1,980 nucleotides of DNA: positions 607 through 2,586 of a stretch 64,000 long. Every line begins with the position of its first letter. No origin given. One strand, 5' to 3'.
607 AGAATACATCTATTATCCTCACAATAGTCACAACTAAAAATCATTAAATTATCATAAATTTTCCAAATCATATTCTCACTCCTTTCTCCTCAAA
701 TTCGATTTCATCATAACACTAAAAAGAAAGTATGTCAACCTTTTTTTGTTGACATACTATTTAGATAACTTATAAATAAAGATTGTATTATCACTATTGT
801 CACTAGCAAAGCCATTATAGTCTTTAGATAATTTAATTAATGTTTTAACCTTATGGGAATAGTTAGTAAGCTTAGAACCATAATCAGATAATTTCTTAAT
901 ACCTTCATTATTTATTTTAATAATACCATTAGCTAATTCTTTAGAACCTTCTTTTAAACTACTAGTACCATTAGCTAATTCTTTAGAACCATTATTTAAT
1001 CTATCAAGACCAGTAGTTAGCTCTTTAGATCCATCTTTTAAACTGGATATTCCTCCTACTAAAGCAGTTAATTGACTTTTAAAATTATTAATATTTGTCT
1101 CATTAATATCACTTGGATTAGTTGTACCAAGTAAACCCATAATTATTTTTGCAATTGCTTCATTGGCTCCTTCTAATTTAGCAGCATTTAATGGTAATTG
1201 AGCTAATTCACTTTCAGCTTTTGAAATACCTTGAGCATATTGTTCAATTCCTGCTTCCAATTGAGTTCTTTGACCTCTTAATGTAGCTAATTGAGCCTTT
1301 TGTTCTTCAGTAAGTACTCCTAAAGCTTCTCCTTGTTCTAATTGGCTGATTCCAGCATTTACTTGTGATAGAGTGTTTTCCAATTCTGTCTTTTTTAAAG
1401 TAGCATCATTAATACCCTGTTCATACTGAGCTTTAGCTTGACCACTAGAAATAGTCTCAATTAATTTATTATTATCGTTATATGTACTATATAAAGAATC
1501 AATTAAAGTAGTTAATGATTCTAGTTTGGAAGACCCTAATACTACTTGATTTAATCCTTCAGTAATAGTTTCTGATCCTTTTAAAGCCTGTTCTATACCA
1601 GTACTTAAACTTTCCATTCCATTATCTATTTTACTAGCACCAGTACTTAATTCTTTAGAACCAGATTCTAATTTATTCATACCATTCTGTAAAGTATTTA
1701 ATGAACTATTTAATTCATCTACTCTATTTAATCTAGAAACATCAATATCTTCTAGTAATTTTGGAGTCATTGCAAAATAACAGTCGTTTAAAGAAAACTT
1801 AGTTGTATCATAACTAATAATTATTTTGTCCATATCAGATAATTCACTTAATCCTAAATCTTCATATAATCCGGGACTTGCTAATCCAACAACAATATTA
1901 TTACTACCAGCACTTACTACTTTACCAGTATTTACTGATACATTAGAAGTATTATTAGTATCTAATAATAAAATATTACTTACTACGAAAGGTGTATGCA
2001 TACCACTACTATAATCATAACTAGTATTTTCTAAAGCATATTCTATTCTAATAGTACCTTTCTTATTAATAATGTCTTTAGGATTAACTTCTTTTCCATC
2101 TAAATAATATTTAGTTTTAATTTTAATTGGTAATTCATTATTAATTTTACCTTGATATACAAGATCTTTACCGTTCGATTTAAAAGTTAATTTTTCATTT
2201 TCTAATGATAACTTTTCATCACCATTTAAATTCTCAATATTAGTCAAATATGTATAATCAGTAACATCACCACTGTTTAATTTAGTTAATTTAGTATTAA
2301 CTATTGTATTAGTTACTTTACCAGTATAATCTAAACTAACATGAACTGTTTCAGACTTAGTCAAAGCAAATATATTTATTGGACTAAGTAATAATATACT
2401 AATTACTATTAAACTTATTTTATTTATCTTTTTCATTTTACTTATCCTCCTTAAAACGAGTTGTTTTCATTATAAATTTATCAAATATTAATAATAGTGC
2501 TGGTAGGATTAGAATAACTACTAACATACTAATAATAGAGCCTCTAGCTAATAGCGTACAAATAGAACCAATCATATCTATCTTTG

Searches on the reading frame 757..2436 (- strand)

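Call 64: search_protein_families(library=pfam, proteins=[window:757-2436:-], max_evalue=0.01)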
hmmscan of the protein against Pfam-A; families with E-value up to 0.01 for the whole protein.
window:757-2436:- (559 aa): 6 families
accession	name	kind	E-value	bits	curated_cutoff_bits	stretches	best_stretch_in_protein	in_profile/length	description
PF06419.17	COG6_N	-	0.0025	18.4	27.4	0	451-501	37-87/114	Conserved oligomeric complex COG6, N-terminal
PF19220.6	Rod_CreS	-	0.0025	17.3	100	1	238-426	7-191/359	Crescentin, rod domain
PF18363.6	PI_PP_I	-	0.0043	17.6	28.5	0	442-505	19-82/94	Phosphoinositide phosphatase insertion domain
PF07303.18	Occludin_ELL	-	0.0063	17.7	31.2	0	240-282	25-67/101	Occludin homology domain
PF05667.16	CCDC22_CC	-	0.008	15.8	39.2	0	323-427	154-258/477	CCDC22 protein coiled-coil region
PF02413.22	Caudo_TAP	-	0.0087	16.7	22.1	0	334-394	57-114/131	Caudovirales tail fibre assembly protein, lambda gpK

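Call 85: search_protein_families(library=ncbifam, proteins=[window:757-2436:-], max_evalue=0.01)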
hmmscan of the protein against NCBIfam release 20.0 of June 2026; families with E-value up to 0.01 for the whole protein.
window:757-2436:- (559 aa): 8 families
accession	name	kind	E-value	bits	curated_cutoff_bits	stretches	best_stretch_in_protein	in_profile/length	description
TIGR03057.1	xxxLxxG_by_4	repeat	1.8e-15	56.4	18.6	4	247-273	2-28/28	X-X-X-Leu-X-X-Gly heptad repeat protein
TIGR02168.1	SMC_prok_B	equivalog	1.3e-08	33.1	567.35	1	236-541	231-538/1181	chromosome segregation protein SMC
NF045487.1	ASRP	equivalog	4.3e-07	28.9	300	1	236-533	148-458/593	archaea-specific SMC-related protein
TIGR04523.1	Mplasa_alph_rch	subfamily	2.3e-05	22.5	270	1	237-533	328-622/745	helix-rich protein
NF047515.1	SpiroCoCo_C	equivalog_domain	8.7e-05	21.8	125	0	333-533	35-230/313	SpiroCoCo family coiled-coil protein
TIGR04211.1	SH3_and_anchor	equivalog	0.00012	21.8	65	0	237-320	66-149/198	TIGR04211 family SH3 domain-containing protein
NF058533.1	antiphage_ProA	equivalog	0.0027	15.1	1500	1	230-537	809-1111/1903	anti-phage protein ProA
TIGR00833.1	actII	subfamily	0.0084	14.4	874.7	0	336-538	452-652/910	MMPL family RND transporter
